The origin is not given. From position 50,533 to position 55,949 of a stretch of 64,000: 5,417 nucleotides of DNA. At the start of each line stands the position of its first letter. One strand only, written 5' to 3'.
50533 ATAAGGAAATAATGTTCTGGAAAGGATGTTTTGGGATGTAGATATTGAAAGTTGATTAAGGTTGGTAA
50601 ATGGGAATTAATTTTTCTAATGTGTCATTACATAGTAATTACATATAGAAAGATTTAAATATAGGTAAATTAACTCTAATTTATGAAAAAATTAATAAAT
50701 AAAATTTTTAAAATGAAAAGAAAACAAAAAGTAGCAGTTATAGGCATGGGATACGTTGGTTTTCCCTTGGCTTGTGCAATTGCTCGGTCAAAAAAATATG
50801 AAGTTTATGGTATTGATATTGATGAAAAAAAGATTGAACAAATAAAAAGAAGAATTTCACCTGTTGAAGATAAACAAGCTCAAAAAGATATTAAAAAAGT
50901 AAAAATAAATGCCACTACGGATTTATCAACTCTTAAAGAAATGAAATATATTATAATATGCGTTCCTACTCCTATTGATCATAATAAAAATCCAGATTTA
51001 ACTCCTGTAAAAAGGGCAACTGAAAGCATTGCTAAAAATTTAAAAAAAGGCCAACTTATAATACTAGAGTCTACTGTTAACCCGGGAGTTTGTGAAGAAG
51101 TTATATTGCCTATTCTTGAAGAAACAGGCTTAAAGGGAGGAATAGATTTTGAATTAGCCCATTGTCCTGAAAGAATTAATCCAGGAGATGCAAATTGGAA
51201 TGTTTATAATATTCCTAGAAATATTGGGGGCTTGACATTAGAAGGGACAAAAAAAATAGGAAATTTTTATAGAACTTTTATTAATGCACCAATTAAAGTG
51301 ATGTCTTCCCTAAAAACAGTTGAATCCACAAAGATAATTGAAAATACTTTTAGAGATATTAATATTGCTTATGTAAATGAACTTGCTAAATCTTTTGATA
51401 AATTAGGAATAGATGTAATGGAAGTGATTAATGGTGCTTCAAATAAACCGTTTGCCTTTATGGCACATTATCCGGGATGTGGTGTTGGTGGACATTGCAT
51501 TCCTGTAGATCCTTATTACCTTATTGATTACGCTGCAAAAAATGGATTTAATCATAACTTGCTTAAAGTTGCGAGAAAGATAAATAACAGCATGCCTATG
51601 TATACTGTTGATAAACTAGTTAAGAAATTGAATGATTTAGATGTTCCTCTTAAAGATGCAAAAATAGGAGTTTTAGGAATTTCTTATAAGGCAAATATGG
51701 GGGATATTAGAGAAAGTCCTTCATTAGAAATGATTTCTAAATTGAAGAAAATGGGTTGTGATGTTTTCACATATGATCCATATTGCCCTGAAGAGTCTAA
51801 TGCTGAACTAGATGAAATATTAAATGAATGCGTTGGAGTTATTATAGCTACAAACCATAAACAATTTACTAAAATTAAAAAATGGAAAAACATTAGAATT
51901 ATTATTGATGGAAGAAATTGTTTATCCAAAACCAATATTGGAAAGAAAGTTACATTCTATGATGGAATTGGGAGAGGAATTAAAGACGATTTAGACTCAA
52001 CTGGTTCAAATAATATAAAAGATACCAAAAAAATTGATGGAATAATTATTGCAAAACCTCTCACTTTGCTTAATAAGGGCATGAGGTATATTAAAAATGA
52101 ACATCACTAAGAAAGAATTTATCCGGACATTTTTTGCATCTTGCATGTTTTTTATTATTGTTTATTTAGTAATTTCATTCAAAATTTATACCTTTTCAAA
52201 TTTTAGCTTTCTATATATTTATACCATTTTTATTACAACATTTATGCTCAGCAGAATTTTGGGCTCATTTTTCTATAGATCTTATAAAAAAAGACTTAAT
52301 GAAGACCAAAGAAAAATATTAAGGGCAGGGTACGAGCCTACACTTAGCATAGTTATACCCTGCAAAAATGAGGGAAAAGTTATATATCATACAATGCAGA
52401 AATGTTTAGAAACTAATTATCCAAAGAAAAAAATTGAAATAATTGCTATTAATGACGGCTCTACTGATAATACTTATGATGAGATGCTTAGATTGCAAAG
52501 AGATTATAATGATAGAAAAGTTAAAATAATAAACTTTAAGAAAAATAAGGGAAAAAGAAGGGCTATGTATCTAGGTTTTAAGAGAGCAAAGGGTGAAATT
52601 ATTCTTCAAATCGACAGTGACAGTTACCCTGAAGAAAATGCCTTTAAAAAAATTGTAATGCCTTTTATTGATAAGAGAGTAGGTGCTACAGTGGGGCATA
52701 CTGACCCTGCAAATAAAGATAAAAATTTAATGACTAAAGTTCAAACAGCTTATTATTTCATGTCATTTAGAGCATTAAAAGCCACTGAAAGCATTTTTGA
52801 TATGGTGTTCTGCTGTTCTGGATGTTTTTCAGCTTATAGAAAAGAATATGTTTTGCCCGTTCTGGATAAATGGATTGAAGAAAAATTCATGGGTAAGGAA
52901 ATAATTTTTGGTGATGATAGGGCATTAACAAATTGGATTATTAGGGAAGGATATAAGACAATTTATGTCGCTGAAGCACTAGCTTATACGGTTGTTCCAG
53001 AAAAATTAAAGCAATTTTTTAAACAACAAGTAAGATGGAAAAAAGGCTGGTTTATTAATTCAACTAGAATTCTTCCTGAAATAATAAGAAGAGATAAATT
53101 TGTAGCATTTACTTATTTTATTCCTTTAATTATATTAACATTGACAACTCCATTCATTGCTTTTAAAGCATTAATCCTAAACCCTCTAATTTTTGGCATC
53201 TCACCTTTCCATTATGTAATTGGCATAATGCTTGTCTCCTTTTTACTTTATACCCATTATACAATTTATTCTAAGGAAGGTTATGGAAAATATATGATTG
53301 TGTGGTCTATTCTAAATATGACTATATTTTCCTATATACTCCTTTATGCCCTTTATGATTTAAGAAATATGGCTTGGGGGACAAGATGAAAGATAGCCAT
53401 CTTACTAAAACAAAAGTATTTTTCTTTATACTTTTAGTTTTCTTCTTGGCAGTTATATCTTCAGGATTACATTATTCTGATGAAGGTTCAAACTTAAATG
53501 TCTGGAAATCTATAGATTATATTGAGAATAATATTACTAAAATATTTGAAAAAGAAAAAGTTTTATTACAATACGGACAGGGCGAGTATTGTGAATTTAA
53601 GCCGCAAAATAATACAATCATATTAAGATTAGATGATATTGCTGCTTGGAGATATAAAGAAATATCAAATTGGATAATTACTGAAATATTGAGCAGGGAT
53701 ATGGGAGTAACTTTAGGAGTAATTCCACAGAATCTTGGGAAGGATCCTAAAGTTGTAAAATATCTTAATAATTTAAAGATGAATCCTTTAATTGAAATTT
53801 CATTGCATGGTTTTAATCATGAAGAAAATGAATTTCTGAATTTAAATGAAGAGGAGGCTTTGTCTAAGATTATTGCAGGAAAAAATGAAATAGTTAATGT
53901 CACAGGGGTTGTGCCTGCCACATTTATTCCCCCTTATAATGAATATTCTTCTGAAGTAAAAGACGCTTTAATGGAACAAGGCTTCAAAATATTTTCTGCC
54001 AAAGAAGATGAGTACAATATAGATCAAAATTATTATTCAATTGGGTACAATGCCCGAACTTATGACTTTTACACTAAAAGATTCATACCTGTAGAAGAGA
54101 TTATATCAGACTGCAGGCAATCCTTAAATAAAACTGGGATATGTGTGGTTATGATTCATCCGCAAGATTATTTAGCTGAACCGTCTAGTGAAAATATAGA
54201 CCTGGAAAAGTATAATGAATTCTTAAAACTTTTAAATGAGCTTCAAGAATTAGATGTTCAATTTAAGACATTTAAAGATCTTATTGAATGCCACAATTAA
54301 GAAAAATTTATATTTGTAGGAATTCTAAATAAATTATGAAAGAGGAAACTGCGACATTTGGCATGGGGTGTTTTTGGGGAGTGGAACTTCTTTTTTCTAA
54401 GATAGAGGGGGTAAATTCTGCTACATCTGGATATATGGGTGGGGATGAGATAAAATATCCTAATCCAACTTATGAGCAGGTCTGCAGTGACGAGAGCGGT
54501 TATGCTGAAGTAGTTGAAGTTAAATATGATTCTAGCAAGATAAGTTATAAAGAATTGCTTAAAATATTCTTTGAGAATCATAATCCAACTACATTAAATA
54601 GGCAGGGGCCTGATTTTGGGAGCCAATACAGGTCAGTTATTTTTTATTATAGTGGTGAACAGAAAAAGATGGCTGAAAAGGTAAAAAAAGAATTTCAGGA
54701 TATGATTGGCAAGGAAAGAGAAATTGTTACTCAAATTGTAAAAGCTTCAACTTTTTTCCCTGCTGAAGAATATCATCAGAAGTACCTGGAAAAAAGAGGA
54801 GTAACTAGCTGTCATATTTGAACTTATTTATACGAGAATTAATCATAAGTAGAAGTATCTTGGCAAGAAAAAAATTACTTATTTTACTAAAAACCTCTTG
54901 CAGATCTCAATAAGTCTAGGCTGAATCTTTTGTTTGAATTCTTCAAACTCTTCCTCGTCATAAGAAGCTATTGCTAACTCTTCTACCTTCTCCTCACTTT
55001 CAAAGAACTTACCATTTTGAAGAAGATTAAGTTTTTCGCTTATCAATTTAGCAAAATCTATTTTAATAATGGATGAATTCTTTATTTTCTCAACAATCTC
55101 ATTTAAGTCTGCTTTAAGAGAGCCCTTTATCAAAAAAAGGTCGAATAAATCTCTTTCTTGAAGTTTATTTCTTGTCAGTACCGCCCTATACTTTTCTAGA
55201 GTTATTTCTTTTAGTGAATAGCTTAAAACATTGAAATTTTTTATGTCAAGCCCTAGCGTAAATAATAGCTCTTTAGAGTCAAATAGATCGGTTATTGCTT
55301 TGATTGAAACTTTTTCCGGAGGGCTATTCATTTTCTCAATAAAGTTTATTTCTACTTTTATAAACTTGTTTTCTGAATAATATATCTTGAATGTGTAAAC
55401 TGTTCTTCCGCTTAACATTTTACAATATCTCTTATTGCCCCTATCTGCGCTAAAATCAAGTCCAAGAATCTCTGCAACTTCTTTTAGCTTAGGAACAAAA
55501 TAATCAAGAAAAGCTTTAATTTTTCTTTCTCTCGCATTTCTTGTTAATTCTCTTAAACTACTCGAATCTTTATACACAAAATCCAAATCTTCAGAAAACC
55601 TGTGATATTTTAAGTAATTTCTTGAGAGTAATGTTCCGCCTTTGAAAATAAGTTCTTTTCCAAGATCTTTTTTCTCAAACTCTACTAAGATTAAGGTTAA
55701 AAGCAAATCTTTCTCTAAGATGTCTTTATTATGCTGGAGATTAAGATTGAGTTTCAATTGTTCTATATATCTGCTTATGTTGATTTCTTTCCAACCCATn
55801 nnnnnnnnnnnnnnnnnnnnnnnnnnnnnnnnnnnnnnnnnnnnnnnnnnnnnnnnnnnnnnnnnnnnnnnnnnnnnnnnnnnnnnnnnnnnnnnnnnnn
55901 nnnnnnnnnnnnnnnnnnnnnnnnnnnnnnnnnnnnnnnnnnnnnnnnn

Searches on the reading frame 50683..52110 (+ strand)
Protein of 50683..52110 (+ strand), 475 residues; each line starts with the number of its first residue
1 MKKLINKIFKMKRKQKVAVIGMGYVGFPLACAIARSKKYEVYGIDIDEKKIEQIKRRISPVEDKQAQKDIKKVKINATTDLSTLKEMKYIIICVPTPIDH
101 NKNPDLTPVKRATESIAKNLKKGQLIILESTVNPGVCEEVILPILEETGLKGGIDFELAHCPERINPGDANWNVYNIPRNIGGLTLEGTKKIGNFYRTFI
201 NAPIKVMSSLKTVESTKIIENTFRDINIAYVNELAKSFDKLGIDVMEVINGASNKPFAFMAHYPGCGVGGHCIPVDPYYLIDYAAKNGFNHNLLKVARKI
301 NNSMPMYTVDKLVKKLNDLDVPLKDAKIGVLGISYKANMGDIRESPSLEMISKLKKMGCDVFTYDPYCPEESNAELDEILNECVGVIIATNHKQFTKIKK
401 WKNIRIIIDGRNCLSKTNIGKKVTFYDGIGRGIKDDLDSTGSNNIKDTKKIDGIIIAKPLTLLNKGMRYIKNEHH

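Call 72: search_protein_families(library=pfam, proteins=[window:50683-52110:+], max_evalue=0.00001)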
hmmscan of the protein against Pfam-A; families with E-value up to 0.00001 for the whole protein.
window:50683-52110:+ (475 aa): 6 families
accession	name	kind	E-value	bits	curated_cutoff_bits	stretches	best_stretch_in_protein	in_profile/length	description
PF03721.20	UDPG_MGDP_dh_N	-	3.6e-44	151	27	1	15-190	1-181/187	UDP-glucose/GDP-mannose dehydrogenase family, NAD binding domain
PF00984.24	UDPG_MGDP_dh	-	8.6e-29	99.9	25.4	1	212-302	2-93/94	UDP-glucose/GDP-mannose dehydrogenase family, central domain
PF03720.21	UDPG_MGDP_dh_C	-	1.9e-21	76.8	30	1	329-415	1-102/103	UDP-glucose/GDP-mannose dehydrogenase family, UDP binding domain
PF03446.21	NAD_binding_2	-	5.9e-08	33.3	21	1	16-140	1-103/161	NAD binding domain of 6-phosphogluconate dehydrogenase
PF02558.23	ApbA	-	3.2e-06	27.3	22.2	1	17-98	1-78/150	Ketopantoate reductase PanE/ApbA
PF01210.29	NAD_Gly3P_dh_N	-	6.5e-06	26.6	23.1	0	16-101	1-84/158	NAD-dependent glycerol-3-phosphate dehydrogenase N-terminus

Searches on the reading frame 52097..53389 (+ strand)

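Call 72: search_protein_families(library=pfam, proteins=[window:52097-53389:+], max_evalue=0.00001)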
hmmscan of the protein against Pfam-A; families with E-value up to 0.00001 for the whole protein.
window:52097-53389:+ (430 aa): 6 families
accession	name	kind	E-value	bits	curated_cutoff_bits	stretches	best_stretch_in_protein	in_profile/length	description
PF00535.33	Glycos_transf_2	-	4.3e-31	108.5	23.3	1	84-251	1-163/168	Glycosyl transferase family 2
PF13641.12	Glyco_tranf_2_3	-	1.9e-29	103.8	27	1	81-316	1-229/230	Glycosyltransferase like family 2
PF03142.21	Chitin_synth_2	-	1.3e-20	74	27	1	74-429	115-491/527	Chitin synthase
PF13632.12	Glyco_trans_2_3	-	1.3e-10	41.9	27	1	168-410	1-192/198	Glycosyl transferase family group 2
PF10111.15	Glyco_tranf_2_2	-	2.5e-07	30.9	27.3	1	84-187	1-103/276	Glycosyltransferase like family 2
PF13506.12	Glyco_transf_21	-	3.2e-07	30.4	21.7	1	153-316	18-174/174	Glycosyl transferase family 21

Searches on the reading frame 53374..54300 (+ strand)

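Call 72: search_protein_families(library=pfam, proteins=[window:53374-54300:+], max_evalue=0.00001)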
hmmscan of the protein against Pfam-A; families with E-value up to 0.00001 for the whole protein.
window:53374-54300:+ (308 aa): 2 families
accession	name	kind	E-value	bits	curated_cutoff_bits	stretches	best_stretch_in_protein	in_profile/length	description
PF10096.14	DUF2334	-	5.1e-15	56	26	1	82-275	2-191/203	Uncharacterized protein conserved in bacteria (DUF2334)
PF01522.26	Polysacc_deac_1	-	1e-06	29.1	23.1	0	80-205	7-122/124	Polysaccharide deacetylase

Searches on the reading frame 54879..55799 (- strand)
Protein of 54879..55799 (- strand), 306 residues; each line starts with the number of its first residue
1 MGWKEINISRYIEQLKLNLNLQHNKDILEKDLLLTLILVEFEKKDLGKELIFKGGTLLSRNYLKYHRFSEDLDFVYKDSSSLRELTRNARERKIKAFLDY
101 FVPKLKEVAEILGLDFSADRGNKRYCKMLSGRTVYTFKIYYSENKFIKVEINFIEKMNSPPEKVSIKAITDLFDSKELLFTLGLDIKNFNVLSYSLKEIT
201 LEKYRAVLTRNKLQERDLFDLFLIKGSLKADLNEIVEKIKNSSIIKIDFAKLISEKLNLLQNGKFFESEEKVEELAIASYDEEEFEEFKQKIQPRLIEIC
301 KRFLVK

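Call 72: search_protein_families(library=pfam, proteins=[window:54879-55799:-], max_evalue=0.00001)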
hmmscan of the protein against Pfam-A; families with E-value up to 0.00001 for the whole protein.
window:54879-55799:- (306 aa): 1 family
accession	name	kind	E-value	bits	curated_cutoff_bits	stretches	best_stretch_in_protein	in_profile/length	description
PF08843.17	AbiEii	-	2.1e-25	90.5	22.5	1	37-248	2-191/238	Nucleotidyl transferase AbiEii toxin, Type IV TA system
